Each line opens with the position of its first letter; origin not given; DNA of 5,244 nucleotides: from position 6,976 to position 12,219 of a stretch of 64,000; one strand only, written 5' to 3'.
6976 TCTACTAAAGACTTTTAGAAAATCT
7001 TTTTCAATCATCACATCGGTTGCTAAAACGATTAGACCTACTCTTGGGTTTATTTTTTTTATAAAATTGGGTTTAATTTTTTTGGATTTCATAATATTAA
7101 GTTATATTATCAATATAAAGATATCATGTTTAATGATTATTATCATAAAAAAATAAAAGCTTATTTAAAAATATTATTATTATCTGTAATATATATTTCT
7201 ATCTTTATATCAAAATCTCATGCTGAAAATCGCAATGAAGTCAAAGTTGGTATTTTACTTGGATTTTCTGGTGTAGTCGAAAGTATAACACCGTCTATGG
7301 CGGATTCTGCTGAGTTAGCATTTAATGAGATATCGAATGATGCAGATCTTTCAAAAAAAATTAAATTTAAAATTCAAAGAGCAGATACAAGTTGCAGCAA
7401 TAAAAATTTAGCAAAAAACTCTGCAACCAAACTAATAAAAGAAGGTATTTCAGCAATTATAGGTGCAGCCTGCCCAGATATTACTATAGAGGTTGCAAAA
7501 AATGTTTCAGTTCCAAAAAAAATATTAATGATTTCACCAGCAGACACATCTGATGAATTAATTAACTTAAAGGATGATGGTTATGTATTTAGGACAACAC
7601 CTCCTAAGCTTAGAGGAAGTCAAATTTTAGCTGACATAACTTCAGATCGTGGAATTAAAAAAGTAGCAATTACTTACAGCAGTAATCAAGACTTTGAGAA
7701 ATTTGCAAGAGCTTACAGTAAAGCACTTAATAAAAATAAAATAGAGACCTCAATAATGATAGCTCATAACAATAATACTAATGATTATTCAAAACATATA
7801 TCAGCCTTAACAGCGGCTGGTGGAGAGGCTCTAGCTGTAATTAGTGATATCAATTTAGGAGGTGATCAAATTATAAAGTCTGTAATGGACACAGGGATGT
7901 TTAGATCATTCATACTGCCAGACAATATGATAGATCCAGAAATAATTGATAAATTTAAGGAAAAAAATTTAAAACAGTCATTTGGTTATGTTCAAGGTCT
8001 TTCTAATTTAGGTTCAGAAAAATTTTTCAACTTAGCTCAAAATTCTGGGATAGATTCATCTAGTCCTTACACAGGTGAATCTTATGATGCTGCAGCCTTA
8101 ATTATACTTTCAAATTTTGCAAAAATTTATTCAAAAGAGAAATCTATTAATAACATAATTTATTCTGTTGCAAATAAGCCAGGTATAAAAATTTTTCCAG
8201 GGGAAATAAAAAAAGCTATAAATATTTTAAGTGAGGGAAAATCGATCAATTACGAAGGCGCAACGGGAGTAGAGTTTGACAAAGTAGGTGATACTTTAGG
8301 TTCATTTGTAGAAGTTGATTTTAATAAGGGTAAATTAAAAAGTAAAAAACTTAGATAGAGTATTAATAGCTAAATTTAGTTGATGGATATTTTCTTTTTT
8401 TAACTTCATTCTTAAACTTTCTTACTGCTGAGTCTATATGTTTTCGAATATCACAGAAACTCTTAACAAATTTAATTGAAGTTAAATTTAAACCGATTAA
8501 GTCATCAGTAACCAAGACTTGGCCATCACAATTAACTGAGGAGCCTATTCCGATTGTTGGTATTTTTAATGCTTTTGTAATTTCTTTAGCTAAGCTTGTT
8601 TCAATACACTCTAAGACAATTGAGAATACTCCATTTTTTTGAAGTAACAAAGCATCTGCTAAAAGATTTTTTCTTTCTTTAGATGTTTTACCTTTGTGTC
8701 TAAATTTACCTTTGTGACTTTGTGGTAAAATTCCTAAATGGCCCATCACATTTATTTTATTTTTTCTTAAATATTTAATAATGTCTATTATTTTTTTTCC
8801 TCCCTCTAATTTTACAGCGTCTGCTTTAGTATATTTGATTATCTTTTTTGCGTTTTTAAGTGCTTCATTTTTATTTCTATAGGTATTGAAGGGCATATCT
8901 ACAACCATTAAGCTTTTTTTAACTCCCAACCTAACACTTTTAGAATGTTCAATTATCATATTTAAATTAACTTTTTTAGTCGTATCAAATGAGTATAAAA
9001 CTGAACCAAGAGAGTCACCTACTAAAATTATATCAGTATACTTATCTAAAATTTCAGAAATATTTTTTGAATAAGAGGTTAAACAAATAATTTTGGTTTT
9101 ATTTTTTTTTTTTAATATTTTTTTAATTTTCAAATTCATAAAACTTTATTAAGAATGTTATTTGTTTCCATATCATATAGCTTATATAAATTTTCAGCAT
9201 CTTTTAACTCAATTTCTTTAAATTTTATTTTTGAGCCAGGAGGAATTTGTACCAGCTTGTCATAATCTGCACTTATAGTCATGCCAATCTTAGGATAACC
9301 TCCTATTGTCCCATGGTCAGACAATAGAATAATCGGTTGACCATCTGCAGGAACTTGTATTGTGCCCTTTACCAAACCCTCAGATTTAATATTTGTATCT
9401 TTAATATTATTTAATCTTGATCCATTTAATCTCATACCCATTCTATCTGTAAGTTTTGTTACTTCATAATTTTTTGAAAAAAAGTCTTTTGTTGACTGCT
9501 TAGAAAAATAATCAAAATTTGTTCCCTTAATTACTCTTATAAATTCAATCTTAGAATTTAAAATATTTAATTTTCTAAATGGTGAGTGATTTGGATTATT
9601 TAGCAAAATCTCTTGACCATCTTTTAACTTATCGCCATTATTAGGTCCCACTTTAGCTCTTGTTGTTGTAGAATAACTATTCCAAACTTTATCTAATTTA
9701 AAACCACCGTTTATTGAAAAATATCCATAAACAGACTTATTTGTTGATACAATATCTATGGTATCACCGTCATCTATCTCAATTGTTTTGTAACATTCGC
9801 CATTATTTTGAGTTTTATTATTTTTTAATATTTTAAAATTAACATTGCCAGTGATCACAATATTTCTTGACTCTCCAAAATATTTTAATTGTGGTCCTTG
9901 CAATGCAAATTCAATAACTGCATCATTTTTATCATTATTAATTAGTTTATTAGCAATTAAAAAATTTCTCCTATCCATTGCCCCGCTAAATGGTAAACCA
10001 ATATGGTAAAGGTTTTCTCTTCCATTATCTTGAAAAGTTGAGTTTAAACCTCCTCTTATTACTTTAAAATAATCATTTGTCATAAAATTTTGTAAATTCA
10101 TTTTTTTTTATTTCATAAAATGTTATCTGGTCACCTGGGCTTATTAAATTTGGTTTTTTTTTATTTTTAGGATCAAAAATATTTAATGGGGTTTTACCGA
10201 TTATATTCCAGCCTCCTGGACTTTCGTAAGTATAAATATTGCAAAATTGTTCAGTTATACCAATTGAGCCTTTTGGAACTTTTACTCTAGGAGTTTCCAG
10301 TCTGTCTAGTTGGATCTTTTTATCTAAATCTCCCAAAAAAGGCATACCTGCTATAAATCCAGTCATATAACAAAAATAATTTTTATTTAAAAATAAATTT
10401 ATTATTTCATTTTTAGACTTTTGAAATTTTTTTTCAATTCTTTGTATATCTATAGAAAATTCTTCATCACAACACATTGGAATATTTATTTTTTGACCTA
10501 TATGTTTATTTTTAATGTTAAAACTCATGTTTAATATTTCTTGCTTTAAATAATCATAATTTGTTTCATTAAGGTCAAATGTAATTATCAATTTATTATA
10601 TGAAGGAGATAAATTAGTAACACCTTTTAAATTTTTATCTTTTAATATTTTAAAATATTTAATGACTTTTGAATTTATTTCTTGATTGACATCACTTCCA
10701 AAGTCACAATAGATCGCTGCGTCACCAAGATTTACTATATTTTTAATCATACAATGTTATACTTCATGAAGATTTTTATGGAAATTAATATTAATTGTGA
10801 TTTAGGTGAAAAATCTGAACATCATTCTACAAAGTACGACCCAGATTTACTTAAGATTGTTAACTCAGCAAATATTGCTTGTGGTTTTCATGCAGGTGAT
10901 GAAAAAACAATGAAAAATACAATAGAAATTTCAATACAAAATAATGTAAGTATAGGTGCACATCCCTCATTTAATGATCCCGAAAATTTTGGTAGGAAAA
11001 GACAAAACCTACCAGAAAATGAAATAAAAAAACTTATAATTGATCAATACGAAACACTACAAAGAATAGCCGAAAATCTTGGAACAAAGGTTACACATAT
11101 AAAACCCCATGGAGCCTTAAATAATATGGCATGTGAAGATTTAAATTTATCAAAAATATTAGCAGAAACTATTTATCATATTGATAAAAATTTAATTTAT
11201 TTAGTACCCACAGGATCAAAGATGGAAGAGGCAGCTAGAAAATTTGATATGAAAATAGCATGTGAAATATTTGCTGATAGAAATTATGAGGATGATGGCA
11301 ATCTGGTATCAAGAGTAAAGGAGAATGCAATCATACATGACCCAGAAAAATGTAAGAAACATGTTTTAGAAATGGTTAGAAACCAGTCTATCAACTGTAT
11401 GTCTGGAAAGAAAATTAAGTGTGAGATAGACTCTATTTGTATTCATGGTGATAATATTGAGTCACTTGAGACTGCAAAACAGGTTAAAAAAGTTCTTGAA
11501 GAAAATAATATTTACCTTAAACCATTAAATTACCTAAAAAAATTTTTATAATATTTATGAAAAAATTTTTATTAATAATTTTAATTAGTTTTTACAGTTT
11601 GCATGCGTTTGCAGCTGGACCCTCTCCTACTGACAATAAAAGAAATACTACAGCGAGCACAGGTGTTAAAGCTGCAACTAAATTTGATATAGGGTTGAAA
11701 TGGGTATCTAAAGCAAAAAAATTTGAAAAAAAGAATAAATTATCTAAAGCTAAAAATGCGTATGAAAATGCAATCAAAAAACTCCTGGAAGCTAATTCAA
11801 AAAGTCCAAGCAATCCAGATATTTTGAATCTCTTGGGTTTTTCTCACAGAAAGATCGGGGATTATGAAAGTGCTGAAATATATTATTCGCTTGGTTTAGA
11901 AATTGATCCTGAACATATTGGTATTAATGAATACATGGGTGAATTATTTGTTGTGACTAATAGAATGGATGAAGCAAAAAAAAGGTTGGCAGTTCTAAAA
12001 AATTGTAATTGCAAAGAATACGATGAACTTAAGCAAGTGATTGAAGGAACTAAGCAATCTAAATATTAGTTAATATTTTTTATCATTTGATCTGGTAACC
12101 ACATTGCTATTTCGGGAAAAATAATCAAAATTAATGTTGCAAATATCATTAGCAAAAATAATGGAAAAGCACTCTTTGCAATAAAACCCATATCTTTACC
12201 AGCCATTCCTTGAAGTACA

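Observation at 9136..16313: Putative complete pyroglutamate / gamma-glutamyl scavenging system: exported GGCT + TRAP + PxpABC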

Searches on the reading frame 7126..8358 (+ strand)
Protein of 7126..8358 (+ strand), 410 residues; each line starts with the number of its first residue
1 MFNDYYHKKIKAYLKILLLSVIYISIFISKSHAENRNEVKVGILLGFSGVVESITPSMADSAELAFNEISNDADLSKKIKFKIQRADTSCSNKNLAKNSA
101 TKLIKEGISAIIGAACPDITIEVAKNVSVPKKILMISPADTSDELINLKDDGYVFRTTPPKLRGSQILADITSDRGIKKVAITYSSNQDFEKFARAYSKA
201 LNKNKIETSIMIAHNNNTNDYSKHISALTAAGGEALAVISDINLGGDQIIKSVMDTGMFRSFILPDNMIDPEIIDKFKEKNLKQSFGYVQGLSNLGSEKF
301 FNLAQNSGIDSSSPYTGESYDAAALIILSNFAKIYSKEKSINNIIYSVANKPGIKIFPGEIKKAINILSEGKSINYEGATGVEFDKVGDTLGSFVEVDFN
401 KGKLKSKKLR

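Call 30: search_solved_structures(query=window:7126-8358:+, max_evalue=0.00001, show_alignments=1)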
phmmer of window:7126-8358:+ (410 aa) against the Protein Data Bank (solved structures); distinct sequences matched with E-value up to 0.00001: 3.
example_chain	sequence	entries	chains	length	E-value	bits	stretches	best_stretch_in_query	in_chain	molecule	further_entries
4n0q_A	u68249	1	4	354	3.9e-09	39.4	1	32-259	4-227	Leu/Ile/Val-binding protein homolog 3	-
2liv_A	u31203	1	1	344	4e-07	32.7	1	38-228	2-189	LEUCINE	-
1z15_A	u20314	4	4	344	5.5e-07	32.3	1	38-228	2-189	Leu/Ile/Val-binding protein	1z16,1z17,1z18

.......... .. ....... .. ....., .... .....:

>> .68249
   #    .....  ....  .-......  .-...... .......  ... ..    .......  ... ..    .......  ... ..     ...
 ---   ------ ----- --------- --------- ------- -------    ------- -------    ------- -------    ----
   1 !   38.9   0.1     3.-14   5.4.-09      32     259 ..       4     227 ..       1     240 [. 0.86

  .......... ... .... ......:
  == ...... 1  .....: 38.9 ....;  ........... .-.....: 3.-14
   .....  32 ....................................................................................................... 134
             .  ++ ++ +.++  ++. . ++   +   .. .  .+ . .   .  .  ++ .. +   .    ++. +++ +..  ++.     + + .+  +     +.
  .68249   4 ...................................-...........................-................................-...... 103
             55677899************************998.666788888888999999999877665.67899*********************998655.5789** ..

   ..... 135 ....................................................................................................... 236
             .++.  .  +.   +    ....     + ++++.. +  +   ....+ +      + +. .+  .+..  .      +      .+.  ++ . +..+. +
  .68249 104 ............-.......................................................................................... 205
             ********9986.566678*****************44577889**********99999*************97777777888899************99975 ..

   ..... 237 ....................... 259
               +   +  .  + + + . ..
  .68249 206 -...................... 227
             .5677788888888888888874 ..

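Call 32: search_protein_families(library=ncbifam, proteins=[window:7126-8358:+], max_evalue=0.00001)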
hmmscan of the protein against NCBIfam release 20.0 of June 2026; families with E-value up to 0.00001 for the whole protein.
window:7126-8358:+ (410 aa): 1 family
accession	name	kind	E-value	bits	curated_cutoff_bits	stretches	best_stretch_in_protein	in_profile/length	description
NF011933.0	PRK15404.1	subfamily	2.2e-15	56.6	477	1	23-230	11-215/370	high-affinity branched-chain amino acid ABC transporter substrate-binding protein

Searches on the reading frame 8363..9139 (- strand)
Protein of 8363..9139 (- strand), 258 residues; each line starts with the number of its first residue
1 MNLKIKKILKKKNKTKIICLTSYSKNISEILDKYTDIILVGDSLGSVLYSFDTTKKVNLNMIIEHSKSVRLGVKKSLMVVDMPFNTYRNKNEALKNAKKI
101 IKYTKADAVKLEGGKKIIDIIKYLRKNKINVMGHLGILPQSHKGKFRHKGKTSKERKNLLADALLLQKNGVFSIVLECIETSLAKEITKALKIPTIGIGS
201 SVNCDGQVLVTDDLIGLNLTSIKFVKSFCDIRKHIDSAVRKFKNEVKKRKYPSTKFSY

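Call 32: search_protein_families(library=ncbifam, proteins=[window:8363-9139:-], max_evalue=0.00001)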
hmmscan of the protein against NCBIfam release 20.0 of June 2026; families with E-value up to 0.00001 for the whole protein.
window:8363-9139:- (258 aa): 2 families
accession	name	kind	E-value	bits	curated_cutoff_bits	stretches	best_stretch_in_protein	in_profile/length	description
NF001452.0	PRK00311.1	subfamily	1.2e-86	290.3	272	1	4-258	6-266/267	3-methyl-2-oxobutanoate hydroxymethyltransferase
TIGR00222.1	panB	equivalog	1.3e-83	280.6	207.55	1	3-258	4-263/264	3-methyl-2-oxobutanoate hydroxymethyltransferase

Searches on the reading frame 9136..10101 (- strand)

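Call 3: search_protein_families(library=pfam, proteins=[window:9136-10101:-], max_evalue=0.01)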
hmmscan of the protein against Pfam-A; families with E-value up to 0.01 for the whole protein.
window:9136-10101:- (321 aa): 1 family
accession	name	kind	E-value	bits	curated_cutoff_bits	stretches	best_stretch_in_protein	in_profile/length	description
PF02626.20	CT_A_B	-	2.6e-70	237.5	25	1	34-295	1-260/261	Carboxyltransferase domain, subdomain A and B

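Call 4: search_protein_families(library=ncbifam, proteins=[window:9136-10101:-], max_evalue=0.01)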
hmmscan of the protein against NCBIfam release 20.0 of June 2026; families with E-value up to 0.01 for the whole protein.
window:9136-10101:- (321 aa): 3 families
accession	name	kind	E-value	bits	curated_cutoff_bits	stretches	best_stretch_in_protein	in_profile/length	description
TIGR00724.1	urea_amlyse_rel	domain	1.1e-72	244.8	230.2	1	13-308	3-299/315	5-oxoprolinase/urea amidolyase family protein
NF045499.1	PxpC_5OPro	equivalog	7.7e-58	196.1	500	1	12-304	2-290/306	5-oxoprolinase subunit PxpC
TIGR02712.1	urea_carbox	equivalog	1.6e-35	122.2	1303.85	1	8-316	445-767/1201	urea carboxylase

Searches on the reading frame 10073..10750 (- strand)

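Call 3: search_protein_families(library=pfam, proteins=[window:10073-10750:-], max_evalue=0.01)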
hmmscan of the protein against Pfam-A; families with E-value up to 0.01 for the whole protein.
window:10073-10750:- (225 aa): 1 family
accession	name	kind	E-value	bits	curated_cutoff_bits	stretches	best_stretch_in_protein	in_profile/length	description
PF02682.21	CT_C_D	-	4.2e-56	190.3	22.1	1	5-202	3-201/202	Carboxyltransferase domain, subdomain C and D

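Call 4: search_protein_families(library=ncbifam, proteins=[window:10073-10750:-], max_evalue=0.01)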
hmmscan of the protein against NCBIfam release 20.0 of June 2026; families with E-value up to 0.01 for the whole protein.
window:10073-10750:- (225 aa): 2 families
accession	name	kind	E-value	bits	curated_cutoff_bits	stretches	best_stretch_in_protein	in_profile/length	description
TIGR00370.1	TIGR00370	equivalog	1.1e-39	135.9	145.55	1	8-211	1-201/202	5-oxoprolinase subunit PxpB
TIGR02712.1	urea_carbox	equivalog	6.4e-11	40.7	1303.85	1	154-222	981-1054/1201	urea carboxylase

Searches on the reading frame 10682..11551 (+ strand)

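Call 3: search_protein_families(library=pfam, proteins=[window:10682-11551:+], max_evalue=0.01)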
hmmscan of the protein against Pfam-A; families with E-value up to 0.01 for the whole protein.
window:10682-11551:+ (289 aa): 1 family
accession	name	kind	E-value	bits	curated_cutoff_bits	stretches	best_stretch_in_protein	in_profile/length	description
PF03746.21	LamB_YcsF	-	1.4e-87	293.8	22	1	35-273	1-239/239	LamB/YcsF family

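Call 4: search_protein_families(library=ncbifam, proteins=[window:10682-11551:+], max_evalue=0.01)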
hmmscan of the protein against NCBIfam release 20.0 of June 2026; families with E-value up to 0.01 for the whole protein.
window:10682-11551:+ (289 aa): 5 families
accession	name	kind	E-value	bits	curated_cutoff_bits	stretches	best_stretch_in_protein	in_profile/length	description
NF003814.0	PRK05406.1-3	subfamily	1.3e-90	303.2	226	1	33-283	3-253/256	5-oxoprolinase subunit PxpA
NF003815.0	PRK05406.1-4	equivalog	9.9e-76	254.4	337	1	33-279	2-243/247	5-oxoprolinase subunit PxpA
NF003813.0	PRK05406.1-2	equivalog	1.6e-74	250.4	392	1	33-280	2-249/252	5-oxoprolinase subunit PxpA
NF003816.0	PRK05406.1-5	subfamily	1.3e-68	231.2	213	1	35-274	2-244/246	5-oxoprolinase subunit PxpA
NF003812.0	PRK05406.1-1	equivalog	1.1e-62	211.9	378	1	33-278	1-241/244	5-oxoprolinase subunit PxpA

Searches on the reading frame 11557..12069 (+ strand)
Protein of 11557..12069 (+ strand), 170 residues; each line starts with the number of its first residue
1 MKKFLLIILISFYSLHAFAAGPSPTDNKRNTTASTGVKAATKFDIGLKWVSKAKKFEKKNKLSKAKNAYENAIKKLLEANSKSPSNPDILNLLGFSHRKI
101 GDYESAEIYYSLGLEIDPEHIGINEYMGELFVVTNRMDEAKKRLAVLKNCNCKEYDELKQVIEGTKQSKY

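Call 3: search_protein_families(library=pfam, proteins=[window:11557-12069:+], max_evalue=0.01)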
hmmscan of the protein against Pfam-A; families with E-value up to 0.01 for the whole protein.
window:11557-12069:+ (170 aa): 9 families
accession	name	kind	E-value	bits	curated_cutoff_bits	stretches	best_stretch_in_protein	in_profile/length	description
PF00515.34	TPR_1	-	4.9e-09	36.1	27.8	1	88-120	2-34/34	Tetratricopeptide repeat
PF07719.23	TPR_2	-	1.5e-08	34.6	27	1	88-120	2-34/34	Tetratricopeptide repeat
PF13414.12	TPR_11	-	1.2e-07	31.8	26.8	1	65-101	6-42/42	TPR repeat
PF13181.12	TPR_8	-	1.8e-07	31.2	25.7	1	88-120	2-34/34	Tetratricopeptide repeat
PF14559.12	TPR_19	-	3.8e-07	30.8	25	2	66-119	4-57/68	Tetratricopeptide repeat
PF13431.12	TPR_17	-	0.00011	22.7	24.4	1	77-107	3-33/34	Tetratricopeptide repeat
PF04212.24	MIT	-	0.0002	21.8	30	1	46-91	4-48/66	MIT (microtubule interacting and transport) domain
PF13432.12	TPR_16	-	0.00022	22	32.7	1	56-119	7-63/65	Tetratricopeptide repeat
PF13428.12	TPR_14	-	0.0015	19.4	23.5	0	87-129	1-43/44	Tetratricopeptide repeat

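Call 4: search_protein_families(library=ncbifam, proteins=[window:11557-12069:+], max_evalue=0.01)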
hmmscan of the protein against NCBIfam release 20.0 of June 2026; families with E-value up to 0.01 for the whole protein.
window:11557-12069:+ (170 aa): 6 families
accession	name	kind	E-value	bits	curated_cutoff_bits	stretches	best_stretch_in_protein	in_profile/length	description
NF040959.1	MamA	equivalog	2.3e-06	27.2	200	1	66-142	118-194/204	magnetosome protein MamA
TIGR02917.1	PEP_TPR_lipo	equivalog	2.4e-05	22.4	312.2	1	69-144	345-522/899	XrtA/PEP-CTERM system TPR-repeat protein PrsT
NF047371.1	FlcA_CTERM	equivalog_domain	9.4e-05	21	300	1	66-111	486-531/646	periplasmic flagellar collar protein FlcA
TIGR02521.1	type_IV_pilW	equivalog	0.00056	19.5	154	1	66-144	44-122/234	type IV pilus biogenesis/stability protein PilW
NF033852.1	fulvocin_rel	subfamily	0.0018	19.1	35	1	49-156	17-115/150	bacteriocin fulvocin C-related protein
TIGR02552.1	LcrH_SycD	equivalog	0.0063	16.2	104.8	0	93-167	58-134/136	SycD/LcrH family type III secretion system chaperone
